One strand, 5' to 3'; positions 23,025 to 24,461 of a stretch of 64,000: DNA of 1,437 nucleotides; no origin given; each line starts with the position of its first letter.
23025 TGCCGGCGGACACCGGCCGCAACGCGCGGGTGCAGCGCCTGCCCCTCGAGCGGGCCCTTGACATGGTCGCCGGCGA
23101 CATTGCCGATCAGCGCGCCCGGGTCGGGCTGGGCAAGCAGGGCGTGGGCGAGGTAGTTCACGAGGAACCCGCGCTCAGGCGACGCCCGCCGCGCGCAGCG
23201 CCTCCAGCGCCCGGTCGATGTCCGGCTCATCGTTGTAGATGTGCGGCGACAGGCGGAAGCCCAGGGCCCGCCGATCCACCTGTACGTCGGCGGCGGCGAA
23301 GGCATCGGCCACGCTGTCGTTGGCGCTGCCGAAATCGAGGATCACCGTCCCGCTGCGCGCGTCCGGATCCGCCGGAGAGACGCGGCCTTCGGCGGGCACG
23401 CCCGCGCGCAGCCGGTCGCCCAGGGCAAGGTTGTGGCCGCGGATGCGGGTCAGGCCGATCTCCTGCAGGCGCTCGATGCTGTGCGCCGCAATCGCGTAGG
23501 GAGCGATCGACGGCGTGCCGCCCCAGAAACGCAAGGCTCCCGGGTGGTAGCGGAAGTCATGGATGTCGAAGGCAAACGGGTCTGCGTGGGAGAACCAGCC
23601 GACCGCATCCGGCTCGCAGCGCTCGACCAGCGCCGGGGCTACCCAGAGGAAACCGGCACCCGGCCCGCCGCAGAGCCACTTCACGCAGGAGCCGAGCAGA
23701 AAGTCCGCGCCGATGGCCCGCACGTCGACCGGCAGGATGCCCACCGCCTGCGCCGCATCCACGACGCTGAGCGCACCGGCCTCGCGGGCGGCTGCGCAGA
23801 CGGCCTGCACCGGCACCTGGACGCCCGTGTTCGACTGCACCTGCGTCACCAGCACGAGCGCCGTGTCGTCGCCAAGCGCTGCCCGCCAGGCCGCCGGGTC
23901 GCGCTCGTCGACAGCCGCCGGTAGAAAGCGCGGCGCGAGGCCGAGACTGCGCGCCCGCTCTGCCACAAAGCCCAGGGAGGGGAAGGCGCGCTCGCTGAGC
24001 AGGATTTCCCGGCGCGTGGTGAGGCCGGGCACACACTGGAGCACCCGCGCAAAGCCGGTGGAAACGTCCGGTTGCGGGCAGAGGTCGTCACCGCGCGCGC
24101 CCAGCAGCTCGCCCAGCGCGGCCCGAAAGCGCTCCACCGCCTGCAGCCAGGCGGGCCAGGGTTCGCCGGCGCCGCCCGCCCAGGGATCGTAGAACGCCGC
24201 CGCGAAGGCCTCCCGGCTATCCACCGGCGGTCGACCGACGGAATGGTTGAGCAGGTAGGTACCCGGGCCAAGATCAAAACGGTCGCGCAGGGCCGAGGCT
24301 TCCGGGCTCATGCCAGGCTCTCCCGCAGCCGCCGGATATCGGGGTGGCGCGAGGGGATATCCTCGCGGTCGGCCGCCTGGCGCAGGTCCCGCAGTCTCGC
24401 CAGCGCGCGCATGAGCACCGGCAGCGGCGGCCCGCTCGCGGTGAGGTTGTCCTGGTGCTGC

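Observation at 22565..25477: Operon of a PrnB/IDO-like haem protein, a kynureninase-like PLP enzyme and ACP phosphodiesterase (candidate non-canonical aromatic amino-acid pathway)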

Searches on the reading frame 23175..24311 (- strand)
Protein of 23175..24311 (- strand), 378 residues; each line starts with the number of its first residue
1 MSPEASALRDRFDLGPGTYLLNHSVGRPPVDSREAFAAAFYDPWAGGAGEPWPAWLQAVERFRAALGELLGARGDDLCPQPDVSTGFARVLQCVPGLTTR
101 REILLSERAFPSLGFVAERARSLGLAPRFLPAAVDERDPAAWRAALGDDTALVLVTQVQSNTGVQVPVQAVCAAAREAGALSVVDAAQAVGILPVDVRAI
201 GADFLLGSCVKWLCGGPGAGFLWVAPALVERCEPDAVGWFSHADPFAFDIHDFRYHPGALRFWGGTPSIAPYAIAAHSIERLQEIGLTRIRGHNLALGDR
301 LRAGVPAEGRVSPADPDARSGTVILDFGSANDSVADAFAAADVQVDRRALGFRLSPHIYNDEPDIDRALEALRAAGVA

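Call 3: search_protein_families(library=pfam, proteins=[window:23175-24311:-], max_evalue=0.1)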
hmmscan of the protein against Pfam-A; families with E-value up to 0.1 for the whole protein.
window:23175-24311:- (378 aa): 3 families
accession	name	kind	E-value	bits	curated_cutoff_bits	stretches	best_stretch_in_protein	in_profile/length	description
PF00266.25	Aminotran_5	-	6.3e-27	95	21.5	1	86-328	73-317/371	Aminotransferase class-V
PF01053.26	Cys_Met_Meta_PP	-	2.6e-05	23.4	27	1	133-215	121-202/381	Cys/Met metabolism PLP-dependent enzyme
PF22580.2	KYNU_C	-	0.00038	20.8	27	1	310-372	27-90/90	Kynureninase C-terminal domain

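Call 4: search_protein_families(library=ncbifam, proteins=[window:23175-24311:-], max_evalue=0.1)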
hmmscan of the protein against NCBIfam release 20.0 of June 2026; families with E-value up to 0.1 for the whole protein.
window:23175-24311:- (378 aa): 53 families (the best 25 are shown)
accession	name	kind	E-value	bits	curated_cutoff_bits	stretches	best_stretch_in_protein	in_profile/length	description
TIGR01814.1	kynureninase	equivalog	4.9e-23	81.7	246.4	1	6-373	11-396/400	kynureninase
TIGR01979.1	sufS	subfamily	3.4e-21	75.6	475.1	1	145-300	155-306/403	SufS family cysteine desulfurase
NF041166.1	f2_encap_cargo1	exception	3.6e-17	62.7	800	1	143-294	380-527/623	family 2A encapsulin nanocompartment cargo protein cysteine desulfurase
TIGR04343.1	egtE_PLP_lyase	equivalog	3.7e-17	62.2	400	1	63-239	60-232/370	ergothioneine biosynthesis PLP-dependent enzyme EgtE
TIGR01976.1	am_tr_V_VC1184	hypoth_equivalog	5.4e-17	62.2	352.35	1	138-250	147-257/401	cysteine desulfurase-like protein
TIGR03301.1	PhnW-AepZ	equivalog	1.4e-13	51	360.8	1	138-333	112-302/355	2-aminoethylphosphonate aminotransferase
NF006791.0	PRK09295.1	equivalog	1.6e-13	50.6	661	1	143-299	158-311/406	cysteine desulfurase SufS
TIGR03403.1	nifS_epsilon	equivalog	1.2e-12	47.4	587.7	1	99-224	89-214/382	NifS family cysteine desulfurase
NF040779.1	Sec_lyase_SclA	exception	2e-12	46.7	525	1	139-305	126-287/378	selenocysteine lyase SclA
NF010006.0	PRK13479.1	equivalog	1.7e-11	43.9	296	1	141-236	121-218/369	2-aminoethylphosphonate--pyruvate transaminase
TIGR02326.1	transamin_PhnW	equivalog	1e-10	41.3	400.8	1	143-236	121-216/363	2-aminoethylphosphonate--pyruvate transaminase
TIGR03402.1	FeS_nifS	equivalog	1.3e-10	40.6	530.75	1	138-224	125-210/379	cysteine desulfurase NifS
NF051467.1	peri_mod_PvdN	equivalog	6e-10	38.3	650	1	145-373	190-422/425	pyoverdine-tailoring periplasmic protein PvdN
TIGR01977.1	am_tr_V_EF2568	hypoth_equivalog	2e-09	37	377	1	144-301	132-282/376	cysteine desulfurase family protein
NF005961.0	PRK08045.1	equivalog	2.1e-09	36.5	690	1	133-215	121-202/386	cystathionine gamma-synthase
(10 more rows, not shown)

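Call 6: search_solved_structures(query=window:23175-24311:-, max_evalue=0.001, show_alignments=2)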
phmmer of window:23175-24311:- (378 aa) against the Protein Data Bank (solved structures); distinct sequences matched with E-value up to 0.001: 86 (the best 60 are shown).
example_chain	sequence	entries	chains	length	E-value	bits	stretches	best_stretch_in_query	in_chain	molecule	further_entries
1qz9_A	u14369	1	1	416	8.3e-33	117.2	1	6-300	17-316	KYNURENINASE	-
6wci_A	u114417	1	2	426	1.5e-15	60.4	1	116-293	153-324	Cysteine desulfurase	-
7e6a_A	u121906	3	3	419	2.2e-14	56.6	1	142-373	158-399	Cysteine desulfurase SufS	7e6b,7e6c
7ceq_A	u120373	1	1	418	2.3e-14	56.5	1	141-372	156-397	Cysteine desulfurase SufS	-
7cer_A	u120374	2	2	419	2.4e-14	56.5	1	141-372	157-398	Cysteine desulfurase SufS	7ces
5j8q_A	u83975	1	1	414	2.5e-14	56.4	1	141-372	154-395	Cysteine desulfurase SufS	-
5xt5_A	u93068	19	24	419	2.6e-14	56.4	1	141-372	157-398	Cysteine desulfurase SufS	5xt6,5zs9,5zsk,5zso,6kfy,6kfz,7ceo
4q76_A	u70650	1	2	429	5.7e-14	55.2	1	129-301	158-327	Cysteine desulfurase 2, chloroplastic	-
4q75_A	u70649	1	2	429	5.8e-14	55.2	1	129-301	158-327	Cysteine desulfurase 2, chloroplastic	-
7e6d_A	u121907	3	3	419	6e-14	55.1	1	141-331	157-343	Cysteine desulfurase SufS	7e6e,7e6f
1t3i_A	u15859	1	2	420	1.6e-13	53.8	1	138-322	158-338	Probable cysteine desulfurase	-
1elq_A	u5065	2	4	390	1.9e-13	53.5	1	57-273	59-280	L-CYSTEINE/L-CYSTINE C-S LYASE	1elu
1n2t_A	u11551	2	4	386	1.3e-12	50.7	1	57-273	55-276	L-cysteine/cystine lyase C-DES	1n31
5b7s_A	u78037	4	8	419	3e-12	49.5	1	150-303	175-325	Cysteine desulfurase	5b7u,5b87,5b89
9kk8_A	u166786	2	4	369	8.8e-12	48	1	144-287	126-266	2-aminoethylphosphonate--pyruvate transaminase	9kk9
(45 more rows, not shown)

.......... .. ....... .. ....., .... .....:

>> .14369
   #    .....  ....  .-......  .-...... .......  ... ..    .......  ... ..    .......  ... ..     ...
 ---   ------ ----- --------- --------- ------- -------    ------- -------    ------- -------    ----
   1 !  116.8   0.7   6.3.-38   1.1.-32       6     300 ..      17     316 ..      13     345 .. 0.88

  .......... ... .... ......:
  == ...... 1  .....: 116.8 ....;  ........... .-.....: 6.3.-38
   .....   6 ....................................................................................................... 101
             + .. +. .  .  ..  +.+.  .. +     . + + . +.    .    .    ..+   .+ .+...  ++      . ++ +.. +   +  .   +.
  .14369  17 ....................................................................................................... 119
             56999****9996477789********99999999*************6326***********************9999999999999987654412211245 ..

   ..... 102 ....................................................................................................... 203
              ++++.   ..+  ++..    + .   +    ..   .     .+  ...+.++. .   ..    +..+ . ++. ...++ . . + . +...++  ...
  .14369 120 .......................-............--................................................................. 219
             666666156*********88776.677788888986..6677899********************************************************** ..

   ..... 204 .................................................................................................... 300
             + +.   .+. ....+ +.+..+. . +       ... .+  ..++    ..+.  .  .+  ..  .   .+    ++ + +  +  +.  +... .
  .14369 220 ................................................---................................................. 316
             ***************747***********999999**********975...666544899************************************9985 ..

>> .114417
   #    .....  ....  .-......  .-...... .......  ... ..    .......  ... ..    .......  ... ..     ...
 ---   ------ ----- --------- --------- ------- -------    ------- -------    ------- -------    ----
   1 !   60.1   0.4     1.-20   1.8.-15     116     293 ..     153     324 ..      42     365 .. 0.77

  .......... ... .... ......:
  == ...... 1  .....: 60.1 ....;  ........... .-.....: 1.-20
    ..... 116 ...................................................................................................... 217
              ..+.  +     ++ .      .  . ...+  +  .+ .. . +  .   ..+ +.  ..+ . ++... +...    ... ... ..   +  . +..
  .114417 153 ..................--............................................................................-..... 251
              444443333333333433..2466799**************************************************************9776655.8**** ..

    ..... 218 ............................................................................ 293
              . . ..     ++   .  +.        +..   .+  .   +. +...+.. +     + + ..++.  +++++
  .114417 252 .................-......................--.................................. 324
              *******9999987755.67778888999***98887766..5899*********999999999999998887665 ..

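Call 34: search_solved_structures(query=A2, max_evalue=1e-10, show_alignments=3)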
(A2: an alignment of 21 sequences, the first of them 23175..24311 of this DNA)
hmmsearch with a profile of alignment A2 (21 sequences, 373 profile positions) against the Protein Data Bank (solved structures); distinct sequences matched with E-value up to 1e-10: 56.
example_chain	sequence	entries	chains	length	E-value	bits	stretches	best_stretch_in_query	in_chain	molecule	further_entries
1qz9_A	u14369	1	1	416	4.5e-35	124.6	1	5-347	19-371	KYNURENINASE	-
7s3v_A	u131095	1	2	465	9.4e-26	93.9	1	13-371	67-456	Kynureninase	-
7e6a_A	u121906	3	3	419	5.2e-25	91.5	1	114-371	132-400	Cysteine desulfurase SufS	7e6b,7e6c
5j8q_A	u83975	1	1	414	5.2e-25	91.4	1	114-371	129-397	Cysteine desulfurase SufS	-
5xt5_A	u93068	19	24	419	5.5e-25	91.4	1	114-371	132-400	Cysteine desulfurase SufS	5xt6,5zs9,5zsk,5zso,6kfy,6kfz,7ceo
7ceq_A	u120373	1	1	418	6.7e-25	91.1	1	114-371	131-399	Cysteine desulfurase SufS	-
7cer_A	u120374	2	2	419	6.7e-25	91.1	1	114-371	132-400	Cysteine desulfurase SufS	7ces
7e6d_A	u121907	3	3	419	3.2e-24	88.9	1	114-371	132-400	Cysteine desulfurase SufS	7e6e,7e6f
3e9k_A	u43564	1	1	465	3.6e-24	88.7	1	12-371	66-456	Kynureninase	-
2hzp_A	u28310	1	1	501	4.7e-24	88.3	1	12-371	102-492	Kynureninase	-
1elq_A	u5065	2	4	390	2.3e-22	82.7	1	54-239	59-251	L-CYSTEINE/L-CYSTINE C-S LYASE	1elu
1n2t_A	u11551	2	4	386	3.1e-21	79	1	54-239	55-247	L-cysteine/cystine lyase C-DES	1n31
8d8s_A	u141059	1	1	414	3.2e-21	79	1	98-371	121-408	Cysteine desulfurase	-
6wci_A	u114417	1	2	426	8.1e-21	77.7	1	54-304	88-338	Cysteine desulfurase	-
4q76_A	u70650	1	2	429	9.3e-21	77.5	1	98-304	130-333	Cysteine desulfurase 2, chloroplastic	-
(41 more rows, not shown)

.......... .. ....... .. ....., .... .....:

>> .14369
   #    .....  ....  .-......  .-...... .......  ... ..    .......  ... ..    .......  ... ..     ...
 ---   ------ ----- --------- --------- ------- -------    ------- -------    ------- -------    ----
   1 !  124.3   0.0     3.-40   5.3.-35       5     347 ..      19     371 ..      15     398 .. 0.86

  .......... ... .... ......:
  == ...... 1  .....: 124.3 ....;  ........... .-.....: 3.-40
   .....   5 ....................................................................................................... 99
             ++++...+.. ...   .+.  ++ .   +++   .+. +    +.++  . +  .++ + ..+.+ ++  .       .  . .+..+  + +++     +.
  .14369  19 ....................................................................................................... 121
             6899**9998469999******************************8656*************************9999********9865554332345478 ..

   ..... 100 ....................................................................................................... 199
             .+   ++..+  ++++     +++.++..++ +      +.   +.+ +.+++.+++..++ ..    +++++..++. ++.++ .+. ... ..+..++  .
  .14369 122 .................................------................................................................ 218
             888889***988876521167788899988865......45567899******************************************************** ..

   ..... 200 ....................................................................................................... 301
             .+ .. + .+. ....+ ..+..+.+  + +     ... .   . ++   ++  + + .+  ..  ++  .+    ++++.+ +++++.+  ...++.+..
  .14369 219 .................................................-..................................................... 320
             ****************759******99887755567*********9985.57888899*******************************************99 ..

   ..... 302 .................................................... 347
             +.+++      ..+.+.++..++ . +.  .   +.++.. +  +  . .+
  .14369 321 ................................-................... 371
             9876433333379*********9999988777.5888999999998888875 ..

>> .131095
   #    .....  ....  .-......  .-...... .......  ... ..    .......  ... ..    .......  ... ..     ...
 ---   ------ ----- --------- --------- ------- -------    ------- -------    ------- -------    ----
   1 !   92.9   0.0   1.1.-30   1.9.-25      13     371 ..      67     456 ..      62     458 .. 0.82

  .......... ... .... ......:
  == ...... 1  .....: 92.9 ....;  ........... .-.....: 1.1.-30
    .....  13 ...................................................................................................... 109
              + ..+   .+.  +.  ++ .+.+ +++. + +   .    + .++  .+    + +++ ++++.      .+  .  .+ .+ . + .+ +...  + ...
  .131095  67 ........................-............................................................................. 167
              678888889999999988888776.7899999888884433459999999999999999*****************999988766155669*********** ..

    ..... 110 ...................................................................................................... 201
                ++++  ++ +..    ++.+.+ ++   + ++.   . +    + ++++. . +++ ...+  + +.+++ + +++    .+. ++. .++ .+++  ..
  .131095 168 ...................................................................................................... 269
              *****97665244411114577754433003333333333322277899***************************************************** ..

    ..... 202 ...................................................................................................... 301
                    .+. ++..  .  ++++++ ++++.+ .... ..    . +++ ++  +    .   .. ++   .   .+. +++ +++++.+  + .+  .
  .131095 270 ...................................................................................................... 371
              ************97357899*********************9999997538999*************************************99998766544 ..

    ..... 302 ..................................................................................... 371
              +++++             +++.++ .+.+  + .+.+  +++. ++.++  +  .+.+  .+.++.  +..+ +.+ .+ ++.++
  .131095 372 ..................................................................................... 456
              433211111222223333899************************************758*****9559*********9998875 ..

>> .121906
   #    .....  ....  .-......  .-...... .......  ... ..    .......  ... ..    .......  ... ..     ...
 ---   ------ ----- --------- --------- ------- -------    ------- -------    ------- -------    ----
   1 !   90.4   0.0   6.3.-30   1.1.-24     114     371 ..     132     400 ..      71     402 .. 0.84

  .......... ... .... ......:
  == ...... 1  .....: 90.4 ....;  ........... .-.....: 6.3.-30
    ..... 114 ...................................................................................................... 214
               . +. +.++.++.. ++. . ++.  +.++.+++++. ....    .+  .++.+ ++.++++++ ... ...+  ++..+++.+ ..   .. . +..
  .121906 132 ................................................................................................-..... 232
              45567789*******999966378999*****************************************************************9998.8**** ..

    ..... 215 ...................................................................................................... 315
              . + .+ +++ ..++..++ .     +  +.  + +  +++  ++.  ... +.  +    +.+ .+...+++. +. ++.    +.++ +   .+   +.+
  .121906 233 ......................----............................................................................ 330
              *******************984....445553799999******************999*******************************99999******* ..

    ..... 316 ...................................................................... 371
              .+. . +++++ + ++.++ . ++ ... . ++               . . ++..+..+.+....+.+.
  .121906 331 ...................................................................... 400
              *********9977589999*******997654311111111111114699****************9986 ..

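Call 44: find_homologous_proteins(query=window:23175-24311:-, max_evalue=1e-10)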
Query window:23175-24311:- (378 aa): 1553 proteins with E <= 1e-10 among 8000 candidates; the best 120 are listed.
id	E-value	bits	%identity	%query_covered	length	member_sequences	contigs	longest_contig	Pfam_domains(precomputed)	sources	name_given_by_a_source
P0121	4.5e-249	844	100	100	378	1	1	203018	PF00266.26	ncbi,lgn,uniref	ncbi:aminotransferase class V-fold PLP-dependent enzyme [Pseudohaliea sp.]|uniref:aminotransferase c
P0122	5.3e-220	748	90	100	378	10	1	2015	PF22580.3,PF00266.26,PF01053.27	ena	-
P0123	3.6e-214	729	87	100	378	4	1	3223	PF22580.3,PF00266.26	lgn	-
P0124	2.5e-212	723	86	100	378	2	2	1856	PF00266.26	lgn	-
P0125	8.2e-205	698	83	99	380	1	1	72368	PF22580.3,PF00266.26,PF01053.27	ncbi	ncbi:MAG: aminotransferase class V-fold PLP-dependent enzyme [Pseudohaliea sp.]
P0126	1.3e-203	694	82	100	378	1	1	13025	PF00266.26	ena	-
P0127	1.4e-202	691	80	100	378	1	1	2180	PF22580.3,PF00266.26,PF01053.27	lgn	-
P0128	8.9e-197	672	80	99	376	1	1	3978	PF22580.3,PF00266.26,PF01053.27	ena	-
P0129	8.7e-178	609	73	98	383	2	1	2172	PF00266.26,PF01053.27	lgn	-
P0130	2.1e-174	598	72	97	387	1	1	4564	PF00266.26,PF01053.27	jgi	jgi:selenocysteine lyase/cysteine desulfurase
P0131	6.3e-162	557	69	97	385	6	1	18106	PF22580.3,PF00266.26,PF01053.27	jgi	jgi:kynureninase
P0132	9.2e-162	557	69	97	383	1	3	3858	PF00266.26,PF01053.27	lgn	-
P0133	1.1e-155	537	68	97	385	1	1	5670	PF00155.28,PF22580.3,PF00266.26,PF01053.27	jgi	-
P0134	3.5e-155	535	66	97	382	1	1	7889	PF00266.26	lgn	-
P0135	1.1e-152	527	65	96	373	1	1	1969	PF00266.26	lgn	-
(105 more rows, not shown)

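Call 52: predict_structure(alignment_id=A3)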
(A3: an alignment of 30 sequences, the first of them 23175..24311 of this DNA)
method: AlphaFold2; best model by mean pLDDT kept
length: 378 residues; sequences in the alignment: 30
mean_pLDDT: 91.5   pTM: 0.91
mean pLDDT of the five models: 91.5, 89.7, 89.1, 88.9, 87.1
residues with pLDDT >= 90: 293; 70-90: 66; 50-70: 19; < 50: 0
segments of 3 or more residues with pLDDT < 50: none
pLDDT, mean of each block of 10 residues (from residue 1): 76 94 92 93 80 89 95 91 94 95 96 96 97 94 97 96 95 98 96 94 95 82 92 78 72 73 77 94 94 96 97 93 96 98 94 96 98 96
secondary structure, 60 per line:
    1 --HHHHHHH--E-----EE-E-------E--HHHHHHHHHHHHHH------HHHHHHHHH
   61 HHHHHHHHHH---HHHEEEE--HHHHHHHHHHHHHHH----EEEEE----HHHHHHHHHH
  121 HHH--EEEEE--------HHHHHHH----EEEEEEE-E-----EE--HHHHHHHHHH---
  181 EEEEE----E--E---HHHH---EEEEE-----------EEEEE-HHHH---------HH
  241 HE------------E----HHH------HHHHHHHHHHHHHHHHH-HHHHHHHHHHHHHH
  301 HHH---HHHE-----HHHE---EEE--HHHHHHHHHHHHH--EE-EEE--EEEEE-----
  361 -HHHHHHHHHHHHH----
elements in order: H3-9 H32-45 H52-70 E77-80 H83-97 E102-106 H111-123 E126-130 H139-145 E150-156 H168-177 E181-185 H197-200 E204-208 E220-224 H226-229 H269-285 H287-303 E323-325 H328-340 E346-348 E351-355 H362-374
